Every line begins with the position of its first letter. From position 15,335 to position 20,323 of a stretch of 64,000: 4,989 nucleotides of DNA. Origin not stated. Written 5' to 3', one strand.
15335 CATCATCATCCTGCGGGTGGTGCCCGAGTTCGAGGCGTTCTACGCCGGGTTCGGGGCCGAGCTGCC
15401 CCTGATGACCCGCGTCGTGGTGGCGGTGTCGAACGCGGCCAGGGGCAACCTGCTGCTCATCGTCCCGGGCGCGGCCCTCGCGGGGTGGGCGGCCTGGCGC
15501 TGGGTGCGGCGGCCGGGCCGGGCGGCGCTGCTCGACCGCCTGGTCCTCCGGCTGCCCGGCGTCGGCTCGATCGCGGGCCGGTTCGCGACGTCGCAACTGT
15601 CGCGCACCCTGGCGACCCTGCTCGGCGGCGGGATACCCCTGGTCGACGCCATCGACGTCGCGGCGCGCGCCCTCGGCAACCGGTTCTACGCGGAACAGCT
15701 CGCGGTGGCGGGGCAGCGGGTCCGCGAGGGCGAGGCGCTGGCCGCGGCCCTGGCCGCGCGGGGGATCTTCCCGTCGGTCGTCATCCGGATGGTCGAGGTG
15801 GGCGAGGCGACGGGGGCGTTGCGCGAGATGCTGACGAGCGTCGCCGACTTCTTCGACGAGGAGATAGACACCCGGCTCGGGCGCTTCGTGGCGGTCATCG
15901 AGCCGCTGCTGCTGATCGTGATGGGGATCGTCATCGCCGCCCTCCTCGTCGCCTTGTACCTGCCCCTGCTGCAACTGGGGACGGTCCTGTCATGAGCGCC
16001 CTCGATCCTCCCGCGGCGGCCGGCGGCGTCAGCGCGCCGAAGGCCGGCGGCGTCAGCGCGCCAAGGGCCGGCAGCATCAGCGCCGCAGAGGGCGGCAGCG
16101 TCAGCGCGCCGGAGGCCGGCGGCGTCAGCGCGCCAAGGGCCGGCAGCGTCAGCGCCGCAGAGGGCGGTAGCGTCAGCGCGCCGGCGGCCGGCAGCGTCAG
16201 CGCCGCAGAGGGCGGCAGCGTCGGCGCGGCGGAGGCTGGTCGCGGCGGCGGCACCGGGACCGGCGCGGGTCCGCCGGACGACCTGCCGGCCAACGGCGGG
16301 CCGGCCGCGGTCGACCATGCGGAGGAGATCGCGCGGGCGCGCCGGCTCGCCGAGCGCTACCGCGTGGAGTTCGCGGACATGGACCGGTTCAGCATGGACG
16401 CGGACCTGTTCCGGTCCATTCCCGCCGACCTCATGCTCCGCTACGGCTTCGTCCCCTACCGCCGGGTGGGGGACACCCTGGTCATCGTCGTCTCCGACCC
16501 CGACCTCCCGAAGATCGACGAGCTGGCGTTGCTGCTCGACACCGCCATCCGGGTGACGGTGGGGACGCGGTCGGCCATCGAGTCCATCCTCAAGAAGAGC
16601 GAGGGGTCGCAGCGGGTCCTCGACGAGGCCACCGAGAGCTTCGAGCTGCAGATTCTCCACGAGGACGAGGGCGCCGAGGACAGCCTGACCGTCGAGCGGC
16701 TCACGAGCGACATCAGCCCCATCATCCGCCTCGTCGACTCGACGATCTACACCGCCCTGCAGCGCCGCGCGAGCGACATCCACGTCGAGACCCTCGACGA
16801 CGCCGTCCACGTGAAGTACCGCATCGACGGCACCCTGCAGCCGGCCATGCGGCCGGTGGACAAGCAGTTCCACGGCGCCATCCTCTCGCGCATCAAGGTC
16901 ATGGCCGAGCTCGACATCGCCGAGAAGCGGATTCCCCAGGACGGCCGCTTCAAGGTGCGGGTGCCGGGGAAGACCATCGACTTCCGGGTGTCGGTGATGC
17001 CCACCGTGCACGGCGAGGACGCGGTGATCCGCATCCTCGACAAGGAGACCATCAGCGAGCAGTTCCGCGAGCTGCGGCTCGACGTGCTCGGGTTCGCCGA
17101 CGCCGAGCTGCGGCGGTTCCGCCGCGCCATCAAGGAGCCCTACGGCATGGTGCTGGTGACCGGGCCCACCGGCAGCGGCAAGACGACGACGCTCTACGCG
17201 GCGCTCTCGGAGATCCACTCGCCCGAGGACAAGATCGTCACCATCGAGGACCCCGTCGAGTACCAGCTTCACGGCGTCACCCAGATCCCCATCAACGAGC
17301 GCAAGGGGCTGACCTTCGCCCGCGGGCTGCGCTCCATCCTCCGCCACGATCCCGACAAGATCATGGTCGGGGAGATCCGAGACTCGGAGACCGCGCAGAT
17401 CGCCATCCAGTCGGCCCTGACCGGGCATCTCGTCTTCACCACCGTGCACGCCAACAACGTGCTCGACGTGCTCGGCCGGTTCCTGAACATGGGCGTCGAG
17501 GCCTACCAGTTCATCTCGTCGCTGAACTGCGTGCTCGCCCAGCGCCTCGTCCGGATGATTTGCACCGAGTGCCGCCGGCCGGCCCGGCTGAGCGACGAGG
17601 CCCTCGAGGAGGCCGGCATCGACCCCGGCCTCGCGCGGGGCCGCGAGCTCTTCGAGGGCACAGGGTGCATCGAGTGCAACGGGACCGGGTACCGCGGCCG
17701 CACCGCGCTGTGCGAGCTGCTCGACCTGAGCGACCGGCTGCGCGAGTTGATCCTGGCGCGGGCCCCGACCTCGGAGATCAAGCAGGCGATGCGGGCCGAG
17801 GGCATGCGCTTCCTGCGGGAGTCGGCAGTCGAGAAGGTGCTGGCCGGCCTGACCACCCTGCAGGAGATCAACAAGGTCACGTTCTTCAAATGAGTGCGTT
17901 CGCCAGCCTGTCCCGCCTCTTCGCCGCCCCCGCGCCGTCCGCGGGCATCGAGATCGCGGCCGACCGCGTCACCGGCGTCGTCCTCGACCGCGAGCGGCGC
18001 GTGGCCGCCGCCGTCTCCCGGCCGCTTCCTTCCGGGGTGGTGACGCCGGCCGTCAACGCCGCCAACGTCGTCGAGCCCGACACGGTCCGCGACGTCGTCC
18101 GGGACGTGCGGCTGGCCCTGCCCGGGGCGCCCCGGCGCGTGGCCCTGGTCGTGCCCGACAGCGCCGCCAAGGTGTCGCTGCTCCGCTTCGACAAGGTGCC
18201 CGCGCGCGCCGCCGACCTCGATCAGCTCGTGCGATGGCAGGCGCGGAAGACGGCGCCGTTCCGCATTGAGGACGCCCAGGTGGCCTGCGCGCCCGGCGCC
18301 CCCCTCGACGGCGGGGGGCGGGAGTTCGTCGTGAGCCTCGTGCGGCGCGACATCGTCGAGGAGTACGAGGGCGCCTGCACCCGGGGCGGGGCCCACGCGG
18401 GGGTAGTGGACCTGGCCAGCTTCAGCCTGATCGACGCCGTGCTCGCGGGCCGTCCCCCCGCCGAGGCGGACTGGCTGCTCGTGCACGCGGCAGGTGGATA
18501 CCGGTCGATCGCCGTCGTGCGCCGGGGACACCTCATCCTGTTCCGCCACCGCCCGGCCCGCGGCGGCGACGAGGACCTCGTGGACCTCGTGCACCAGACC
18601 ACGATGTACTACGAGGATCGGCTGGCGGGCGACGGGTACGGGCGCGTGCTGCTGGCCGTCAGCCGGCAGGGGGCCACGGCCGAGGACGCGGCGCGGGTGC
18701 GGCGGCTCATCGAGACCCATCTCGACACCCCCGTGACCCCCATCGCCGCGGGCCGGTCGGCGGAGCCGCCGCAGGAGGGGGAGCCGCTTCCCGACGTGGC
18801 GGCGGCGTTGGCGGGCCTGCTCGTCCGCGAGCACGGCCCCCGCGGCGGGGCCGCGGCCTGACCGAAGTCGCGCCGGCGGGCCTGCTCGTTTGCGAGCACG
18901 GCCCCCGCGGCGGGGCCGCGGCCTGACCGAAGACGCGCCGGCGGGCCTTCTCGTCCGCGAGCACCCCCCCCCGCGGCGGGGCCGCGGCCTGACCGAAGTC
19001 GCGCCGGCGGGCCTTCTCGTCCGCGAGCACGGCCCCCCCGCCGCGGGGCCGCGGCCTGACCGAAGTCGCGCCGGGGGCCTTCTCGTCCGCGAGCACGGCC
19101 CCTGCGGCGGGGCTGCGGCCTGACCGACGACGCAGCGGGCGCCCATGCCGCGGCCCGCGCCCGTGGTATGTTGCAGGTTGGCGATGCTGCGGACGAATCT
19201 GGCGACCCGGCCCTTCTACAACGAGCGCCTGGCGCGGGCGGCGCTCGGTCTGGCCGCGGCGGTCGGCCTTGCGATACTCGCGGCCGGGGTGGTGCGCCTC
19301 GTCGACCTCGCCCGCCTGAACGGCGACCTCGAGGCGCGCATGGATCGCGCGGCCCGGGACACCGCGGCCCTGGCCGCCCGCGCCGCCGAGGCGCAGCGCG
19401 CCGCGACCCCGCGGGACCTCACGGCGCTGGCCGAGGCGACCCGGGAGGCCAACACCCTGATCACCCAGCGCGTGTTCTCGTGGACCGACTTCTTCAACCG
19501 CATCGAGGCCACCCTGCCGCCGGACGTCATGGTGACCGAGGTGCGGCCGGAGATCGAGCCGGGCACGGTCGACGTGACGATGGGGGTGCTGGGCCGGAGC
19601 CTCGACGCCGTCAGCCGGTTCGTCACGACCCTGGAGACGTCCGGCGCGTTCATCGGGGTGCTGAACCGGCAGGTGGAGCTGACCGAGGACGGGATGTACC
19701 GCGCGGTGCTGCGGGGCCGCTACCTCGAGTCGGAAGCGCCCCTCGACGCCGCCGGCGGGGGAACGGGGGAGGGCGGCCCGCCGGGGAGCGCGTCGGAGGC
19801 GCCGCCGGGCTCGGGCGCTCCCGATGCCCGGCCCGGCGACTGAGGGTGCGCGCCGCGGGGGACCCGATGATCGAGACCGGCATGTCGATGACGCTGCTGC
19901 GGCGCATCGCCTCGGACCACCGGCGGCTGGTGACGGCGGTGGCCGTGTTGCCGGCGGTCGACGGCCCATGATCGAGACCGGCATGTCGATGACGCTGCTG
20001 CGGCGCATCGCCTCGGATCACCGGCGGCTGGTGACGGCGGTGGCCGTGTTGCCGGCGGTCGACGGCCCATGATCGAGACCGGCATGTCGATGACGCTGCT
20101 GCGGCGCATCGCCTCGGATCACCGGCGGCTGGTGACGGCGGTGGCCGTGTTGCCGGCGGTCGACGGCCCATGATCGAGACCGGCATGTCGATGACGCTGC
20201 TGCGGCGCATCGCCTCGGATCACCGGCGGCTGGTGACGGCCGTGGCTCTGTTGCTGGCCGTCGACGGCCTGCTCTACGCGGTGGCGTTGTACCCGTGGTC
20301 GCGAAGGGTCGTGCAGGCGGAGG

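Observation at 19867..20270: pilO 5' end tandemly repeated 4x (101-bp period), creating three chained ATGA-coupled mini-ORFs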

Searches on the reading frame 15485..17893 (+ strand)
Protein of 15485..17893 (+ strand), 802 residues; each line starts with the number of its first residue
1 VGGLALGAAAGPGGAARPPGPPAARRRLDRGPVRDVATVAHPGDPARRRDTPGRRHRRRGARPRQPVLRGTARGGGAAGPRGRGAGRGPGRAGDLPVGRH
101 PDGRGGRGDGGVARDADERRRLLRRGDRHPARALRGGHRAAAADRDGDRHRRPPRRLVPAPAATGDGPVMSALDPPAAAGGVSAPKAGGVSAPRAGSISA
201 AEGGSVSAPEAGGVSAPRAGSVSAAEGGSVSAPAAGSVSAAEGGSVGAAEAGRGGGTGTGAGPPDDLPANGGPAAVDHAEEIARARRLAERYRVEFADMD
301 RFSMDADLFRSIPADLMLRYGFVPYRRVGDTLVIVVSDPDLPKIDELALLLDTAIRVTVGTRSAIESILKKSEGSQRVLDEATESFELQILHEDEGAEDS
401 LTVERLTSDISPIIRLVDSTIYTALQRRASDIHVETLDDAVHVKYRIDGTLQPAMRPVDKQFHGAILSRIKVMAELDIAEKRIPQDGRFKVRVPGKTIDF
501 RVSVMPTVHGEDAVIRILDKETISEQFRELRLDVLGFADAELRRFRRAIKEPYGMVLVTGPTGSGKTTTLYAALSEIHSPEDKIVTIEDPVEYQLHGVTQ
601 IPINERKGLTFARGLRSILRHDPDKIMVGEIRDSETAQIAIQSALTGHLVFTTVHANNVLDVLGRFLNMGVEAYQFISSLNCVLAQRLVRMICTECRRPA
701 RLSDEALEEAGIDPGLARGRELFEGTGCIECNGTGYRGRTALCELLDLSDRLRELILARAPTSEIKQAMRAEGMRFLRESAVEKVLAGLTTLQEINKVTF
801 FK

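Call 12: search_protein_families(library=pfam, proteins=[window:15485-17893:+], max_evalue=0.01)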
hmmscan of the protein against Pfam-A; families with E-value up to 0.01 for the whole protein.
window:15485-17893:+ (802 aa): 7 families
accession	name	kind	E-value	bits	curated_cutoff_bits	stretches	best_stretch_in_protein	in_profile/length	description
PF00437.27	T2SSE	-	4.4e-131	437.4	24.9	1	409-796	4-369/370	Type II/IV secretion system protein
PF05157.20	MshEN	-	2.4e-15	56.7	23.1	1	292-377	1-88/90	MshEN domain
PF25199.1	nSTAND_NTPase5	-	1.2e-05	25.6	34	1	546-589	34-78/145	Novel STAND NTPase 5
PF13191.12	AAA_16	-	4e-05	24.6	32.6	1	541-667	8-124/167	AAA ATPase domain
PF13401.12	AAA_22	-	0.0027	18.5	27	1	553-591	5-43/130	AAA domain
PF20720.3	nSTAND3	-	0.005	17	27.2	1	551-592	15-56/155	Novel STAND NTPase 3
PF13555.12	AAA_29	-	0.0083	16.3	27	0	552-572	21-41/61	P-loop containing region of AAA domain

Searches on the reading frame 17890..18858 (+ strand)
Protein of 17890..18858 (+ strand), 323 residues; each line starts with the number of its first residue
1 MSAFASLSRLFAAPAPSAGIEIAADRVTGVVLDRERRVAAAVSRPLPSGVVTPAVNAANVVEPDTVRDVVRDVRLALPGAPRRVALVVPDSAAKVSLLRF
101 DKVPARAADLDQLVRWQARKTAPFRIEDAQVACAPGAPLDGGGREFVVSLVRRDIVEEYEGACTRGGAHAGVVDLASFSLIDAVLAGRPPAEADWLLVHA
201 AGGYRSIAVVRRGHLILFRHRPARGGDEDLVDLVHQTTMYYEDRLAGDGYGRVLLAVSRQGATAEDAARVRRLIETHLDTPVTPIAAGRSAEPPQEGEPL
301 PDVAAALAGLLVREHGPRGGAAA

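Call 12: search_protein_families(library=pfam, proteins=[window:17890-18858:+], max_evalue=0.01)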
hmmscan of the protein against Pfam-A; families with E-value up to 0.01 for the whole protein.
seq(323 aa): 1 family
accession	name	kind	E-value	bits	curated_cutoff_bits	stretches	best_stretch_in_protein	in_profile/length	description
PF11104.14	PilM_2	-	4.3e-06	26.3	27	1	19-226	1-212/340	Type IV pilus assembly protein PilM;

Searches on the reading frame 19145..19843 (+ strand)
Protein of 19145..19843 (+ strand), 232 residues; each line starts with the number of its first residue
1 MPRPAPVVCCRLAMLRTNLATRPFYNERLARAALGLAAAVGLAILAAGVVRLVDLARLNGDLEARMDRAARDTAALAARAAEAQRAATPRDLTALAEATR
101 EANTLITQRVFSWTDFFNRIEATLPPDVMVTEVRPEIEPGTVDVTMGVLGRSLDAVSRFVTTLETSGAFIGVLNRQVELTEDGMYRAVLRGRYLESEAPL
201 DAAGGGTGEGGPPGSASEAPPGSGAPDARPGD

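Call 12: search_protein_families(library=pfam, proteins=[window:19145-19843:+], max_evalue=0.01)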
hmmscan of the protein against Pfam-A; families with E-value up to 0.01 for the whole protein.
window:19145-19843:+ (232 aa): 1 family
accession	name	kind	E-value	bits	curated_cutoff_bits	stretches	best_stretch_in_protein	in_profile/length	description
PF05137.18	PilN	-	0.0077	16.7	22.8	0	116-173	2-55/78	Fimbrial assembly protein (PilN)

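Call 13: search_protein_families(library=ncbifam, proteins=[window:19145-19843:+], max_evalue=0.01)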
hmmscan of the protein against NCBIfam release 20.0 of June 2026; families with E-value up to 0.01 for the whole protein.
window:19145-19843:+ (232 aa): 0 families

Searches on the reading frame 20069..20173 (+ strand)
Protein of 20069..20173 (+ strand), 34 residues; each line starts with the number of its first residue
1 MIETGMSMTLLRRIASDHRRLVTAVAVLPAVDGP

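Call 53: find_encoding_contigs(protein=window:20069-20173:+, flank=3000, max_places=10)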
Protein window:20069-20173:+ (34 aa): 2 contigs read that carry it; 2 places shown.
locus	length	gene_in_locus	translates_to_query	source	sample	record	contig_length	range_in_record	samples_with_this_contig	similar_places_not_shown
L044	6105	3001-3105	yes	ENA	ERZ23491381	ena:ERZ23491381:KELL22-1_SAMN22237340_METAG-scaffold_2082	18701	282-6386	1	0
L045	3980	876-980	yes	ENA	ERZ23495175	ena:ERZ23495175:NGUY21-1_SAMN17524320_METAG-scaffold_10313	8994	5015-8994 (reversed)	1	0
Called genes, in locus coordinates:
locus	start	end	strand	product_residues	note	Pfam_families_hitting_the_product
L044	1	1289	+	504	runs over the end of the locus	PF05157:MshEN, PF13191:AAA_16 (faint), PF00437:T2SSE, PF25199:nSTAND_NTPase5 (weak)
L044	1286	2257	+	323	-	PF11104:PilM_2 (weak)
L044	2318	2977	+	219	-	-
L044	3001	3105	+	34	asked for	-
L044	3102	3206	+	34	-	-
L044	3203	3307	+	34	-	-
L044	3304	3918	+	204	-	-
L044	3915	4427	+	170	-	-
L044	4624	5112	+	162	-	-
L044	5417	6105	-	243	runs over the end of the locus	-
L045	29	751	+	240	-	-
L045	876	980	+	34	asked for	-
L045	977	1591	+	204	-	-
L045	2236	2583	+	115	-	-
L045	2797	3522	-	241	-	-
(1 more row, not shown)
